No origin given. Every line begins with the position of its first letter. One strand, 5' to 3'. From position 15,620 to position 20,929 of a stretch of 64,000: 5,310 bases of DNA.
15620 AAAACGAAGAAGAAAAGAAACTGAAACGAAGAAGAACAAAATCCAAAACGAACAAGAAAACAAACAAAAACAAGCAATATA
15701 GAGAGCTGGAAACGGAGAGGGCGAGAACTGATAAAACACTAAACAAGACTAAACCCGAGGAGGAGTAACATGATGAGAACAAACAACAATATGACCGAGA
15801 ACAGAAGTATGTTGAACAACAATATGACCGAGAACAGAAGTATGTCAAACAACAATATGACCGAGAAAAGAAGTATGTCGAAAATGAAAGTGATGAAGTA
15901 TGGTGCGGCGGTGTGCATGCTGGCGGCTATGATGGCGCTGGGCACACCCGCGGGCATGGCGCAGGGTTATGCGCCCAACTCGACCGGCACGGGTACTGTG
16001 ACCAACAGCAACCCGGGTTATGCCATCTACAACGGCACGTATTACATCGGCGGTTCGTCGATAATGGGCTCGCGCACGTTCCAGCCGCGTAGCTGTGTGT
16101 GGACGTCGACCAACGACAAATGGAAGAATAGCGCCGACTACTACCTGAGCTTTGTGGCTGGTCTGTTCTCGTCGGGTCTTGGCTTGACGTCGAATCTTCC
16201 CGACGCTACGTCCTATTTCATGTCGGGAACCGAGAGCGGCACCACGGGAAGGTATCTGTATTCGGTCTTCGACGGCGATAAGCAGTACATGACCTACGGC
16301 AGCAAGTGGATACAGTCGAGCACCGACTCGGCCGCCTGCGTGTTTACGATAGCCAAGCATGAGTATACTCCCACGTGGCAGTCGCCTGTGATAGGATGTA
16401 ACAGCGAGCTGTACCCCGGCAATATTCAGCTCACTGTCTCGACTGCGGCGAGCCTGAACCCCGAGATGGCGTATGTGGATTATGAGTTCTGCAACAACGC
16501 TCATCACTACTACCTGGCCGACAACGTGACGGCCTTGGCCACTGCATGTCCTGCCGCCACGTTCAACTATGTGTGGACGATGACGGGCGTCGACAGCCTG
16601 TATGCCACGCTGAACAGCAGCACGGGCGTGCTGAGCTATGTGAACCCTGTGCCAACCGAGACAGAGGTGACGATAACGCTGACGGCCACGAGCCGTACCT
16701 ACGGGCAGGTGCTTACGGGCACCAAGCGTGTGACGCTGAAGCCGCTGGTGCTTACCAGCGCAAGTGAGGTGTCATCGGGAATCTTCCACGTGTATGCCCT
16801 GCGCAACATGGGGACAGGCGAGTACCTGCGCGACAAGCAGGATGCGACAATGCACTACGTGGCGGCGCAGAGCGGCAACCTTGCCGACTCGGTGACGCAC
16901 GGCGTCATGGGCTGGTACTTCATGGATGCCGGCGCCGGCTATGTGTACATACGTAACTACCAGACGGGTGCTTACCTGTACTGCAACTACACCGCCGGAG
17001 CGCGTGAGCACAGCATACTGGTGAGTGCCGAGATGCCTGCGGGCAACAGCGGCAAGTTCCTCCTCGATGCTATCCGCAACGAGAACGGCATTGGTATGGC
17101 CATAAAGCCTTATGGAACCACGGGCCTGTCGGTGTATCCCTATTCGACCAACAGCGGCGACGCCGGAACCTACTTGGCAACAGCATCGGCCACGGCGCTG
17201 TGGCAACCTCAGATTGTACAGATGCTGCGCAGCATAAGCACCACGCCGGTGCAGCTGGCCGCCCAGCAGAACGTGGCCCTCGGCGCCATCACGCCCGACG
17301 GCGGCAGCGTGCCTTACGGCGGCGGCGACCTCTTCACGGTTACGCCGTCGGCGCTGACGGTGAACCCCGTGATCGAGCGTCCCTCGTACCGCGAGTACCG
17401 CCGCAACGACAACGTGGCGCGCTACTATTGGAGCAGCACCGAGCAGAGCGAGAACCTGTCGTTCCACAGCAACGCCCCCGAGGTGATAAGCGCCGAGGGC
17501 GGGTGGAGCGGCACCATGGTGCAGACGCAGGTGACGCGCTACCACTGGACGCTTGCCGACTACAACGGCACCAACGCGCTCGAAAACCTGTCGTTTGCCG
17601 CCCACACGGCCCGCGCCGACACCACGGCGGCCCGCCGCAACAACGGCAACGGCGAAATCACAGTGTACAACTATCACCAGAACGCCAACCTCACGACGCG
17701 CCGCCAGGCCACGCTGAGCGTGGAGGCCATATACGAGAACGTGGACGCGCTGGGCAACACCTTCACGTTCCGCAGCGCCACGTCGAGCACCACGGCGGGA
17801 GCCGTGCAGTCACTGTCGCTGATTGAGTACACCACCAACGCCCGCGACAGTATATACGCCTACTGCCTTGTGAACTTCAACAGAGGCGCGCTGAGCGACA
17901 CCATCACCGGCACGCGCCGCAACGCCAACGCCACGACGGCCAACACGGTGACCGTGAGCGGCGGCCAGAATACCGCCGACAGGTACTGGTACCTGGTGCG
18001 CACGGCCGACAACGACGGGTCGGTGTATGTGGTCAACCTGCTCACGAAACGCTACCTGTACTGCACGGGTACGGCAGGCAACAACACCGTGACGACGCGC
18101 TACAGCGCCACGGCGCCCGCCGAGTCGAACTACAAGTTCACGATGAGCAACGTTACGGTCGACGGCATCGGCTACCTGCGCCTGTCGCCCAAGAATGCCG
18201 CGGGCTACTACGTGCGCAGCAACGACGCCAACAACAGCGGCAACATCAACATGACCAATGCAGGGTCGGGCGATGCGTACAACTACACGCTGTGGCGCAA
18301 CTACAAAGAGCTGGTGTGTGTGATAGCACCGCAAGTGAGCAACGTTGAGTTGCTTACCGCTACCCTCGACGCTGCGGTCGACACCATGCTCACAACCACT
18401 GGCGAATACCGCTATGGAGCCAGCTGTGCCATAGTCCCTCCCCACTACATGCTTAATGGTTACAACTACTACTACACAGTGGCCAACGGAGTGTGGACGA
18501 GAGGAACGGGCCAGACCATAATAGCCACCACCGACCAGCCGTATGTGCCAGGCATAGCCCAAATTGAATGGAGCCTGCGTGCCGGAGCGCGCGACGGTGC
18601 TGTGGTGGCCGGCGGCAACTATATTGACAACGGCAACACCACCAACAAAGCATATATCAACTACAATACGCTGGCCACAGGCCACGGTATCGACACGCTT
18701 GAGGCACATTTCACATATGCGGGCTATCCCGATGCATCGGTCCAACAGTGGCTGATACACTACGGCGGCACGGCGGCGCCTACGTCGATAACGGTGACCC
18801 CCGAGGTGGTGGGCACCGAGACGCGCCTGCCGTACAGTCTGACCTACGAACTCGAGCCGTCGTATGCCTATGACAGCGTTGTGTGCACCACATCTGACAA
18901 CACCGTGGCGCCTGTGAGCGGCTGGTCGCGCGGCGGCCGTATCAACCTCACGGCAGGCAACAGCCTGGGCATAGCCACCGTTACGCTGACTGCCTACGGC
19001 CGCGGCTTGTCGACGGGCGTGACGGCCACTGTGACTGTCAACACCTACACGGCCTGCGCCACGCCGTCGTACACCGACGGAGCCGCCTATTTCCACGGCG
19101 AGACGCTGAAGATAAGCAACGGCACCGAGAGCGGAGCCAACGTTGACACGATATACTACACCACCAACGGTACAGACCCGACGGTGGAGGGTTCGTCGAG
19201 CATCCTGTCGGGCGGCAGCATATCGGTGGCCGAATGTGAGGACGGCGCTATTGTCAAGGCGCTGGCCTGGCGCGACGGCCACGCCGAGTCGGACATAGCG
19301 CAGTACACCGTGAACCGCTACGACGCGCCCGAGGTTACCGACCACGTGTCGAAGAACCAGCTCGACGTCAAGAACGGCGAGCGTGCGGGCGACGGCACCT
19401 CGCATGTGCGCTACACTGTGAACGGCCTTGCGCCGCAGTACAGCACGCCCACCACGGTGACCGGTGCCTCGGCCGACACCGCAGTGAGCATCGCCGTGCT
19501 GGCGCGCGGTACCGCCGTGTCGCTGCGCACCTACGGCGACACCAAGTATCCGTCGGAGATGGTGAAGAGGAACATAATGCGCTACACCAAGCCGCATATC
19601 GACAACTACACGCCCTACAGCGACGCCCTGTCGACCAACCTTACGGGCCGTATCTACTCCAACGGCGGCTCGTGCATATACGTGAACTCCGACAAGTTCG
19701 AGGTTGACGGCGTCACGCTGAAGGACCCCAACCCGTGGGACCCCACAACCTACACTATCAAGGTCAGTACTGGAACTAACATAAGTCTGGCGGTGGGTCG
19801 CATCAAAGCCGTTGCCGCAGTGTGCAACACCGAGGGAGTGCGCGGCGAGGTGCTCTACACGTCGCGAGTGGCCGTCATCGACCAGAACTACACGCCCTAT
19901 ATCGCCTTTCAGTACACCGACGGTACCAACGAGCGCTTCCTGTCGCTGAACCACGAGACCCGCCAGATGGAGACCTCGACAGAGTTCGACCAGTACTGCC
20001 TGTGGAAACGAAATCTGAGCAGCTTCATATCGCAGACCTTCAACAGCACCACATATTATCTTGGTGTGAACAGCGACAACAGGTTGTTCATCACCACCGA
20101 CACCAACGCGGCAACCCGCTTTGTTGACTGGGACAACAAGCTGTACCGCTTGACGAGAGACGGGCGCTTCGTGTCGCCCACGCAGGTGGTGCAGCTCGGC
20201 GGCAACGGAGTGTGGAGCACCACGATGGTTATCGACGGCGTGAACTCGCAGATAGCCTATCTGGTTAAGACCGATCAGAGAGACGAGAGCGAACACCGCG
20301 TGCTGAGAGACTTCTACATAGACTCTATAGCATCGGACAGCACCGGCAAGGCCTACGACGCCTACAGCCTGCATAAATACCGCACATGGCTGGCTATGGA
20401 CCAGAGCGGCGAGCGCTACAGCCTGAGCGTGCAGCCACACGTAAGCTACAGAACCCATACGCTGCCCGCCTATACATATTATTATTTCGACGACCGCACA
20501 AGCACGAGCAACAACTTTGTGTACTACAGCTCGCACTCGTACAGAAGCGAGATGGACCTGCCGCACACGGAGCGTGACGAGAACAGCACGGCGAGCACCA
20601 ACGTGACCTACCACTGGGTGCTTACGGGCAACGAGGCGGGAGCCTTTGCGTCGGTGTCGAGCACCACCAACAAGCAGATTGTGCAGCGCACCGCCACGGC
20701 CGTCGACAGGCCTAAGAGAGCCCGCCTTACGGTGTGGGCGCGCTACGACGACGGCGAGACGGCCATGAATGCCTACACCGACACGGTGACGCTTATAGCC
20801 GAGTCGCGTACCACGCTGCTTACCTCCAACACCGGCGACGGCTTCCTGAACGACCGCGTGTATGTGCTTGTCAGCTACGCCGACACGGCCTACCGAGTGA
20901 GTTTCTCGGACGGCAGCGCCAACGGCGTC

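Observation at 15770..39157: Intact 23.4-kb gene for a 7,795-aa T9SS-sorted giant surface protein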

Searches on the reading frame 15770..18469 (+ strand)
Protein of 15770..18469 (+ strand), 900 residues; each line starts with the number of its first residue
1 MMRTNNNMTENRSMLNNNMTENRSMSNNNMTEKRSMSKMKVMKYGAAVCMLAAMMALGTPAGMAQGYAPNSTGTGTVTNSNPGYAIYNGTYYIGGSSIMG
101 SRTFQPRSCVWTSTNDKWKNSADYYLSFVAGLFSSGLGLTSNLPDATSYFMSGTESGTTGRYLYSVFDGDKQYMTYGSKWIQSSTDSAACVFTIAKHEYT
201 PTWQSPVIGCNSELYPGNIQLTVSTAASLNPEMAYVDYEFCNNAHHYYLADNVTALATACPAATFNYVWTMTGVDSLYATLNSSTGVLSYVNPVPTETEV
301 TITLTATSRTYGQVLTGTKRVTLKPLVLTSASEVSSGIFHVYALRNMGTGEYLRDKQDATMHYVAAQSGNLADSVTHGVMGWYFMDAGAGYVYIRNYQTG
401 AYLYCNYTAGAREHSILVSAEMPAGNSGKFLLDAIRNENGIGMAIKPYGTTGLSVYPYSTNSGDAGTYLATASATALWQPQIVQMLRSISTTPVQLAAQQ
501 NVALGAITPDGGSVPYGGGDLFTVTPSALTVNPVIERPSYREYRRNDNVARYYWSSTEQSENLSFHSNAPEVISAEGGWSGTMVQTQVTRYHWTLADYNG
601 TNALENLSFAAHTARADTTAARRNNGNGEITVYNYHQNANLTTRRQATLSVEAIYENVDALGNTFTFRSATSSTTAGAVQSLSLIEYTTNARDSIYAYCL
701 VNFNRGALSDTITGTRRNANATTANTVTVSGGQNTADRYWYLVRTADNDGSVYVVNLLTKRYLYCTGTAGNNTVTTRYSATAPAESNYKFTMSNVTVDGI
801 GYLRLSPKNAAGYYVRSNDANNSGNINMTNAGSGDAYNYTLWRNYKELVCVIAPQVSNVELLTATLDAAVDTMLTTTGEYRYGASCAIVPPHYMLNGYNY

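Call 7: search_protein_families(library=pfam, proteins=[window:15770-18469:+], max_evalue=5)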
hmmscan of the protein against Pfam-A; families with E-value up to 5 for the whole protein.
window:15770-18469:+ (900 aa): 2 families
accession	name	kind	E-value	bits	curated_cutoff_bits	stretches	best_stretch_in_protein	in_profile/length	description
PF24208.1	Beta-tre_PLH30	-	0.00057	20.3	27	1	342-401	1-55/130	Endo-acting ulvan lyase beta-trefoil domain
PF14200.12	RicinB_lectin_2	-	0.29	12.3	25.6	1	341-404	14-74/89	Ricin-type beta-trefoil lectin domain-like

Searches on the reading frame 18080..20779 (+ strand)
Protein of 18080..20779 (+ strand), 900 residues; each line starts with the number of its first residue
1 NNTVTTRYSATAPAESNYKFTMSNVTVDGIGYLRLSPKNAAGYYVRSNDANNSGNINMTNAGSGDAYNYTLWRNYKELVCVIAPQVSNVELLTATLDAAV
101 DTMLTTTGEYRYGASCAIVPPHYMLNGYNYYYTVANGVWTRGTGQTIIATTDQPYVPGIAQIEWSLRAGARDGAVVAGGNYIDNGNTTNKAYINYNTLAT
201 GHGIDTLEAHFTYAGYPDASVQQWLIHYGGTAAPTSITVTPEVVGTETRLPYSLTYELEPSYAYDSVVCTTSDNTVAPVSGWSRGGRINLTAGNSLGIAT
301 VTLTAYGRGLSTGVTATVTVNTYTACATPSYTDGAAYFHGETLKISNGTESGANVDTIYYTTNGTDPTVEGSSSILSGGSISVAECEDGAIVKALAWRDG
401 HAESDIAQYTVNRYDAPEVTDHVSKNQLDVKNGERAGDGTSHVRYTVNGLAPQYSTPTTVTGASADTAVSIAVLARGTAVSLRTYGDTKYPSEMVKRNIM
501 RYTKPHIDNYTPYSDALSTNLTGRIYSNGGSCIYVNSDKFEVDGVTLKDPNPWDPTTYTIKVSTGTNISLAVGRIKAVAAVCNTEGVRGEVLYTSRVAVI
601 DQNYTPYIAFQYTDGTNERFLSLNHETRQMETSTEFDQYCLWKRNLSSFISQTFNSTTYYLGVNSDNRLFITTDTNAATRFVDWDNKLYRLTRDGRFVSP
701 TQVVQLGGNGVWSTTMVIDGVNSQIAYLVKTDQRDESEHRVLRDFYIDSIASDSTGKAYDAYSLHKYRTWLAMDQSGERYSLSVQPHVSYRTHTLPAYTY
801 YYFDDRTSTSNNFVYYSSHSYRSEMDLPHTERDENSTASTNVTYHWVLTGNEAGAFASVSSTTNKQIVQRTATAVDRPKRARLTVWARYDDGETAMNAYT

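Call 7: search_protein_families(library=pfam, proteins=[window:18080-20779:+], max_evalue=5)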
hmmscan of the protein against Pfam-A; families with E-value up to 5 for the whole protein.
window:18080-20779:+ (900 aa): 3 families
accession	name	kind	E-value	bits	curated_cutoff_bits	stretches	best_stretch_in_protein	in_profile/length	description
PF13287.12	Fn3_assoc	-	1.6e-07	31.7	23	1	356-408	10-56/59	Fn3 associated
PF13290.12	CHB_HEX_C_1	-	2.6e-05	24.5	22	1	336-406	5-65/67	Chitobiase/beta-hexosaminidase C-terminal domain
PF02368.24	Big_2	-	0.00021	21.6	22.8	1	235-305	3-68/79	Bacterial Ig-like domain (group 2)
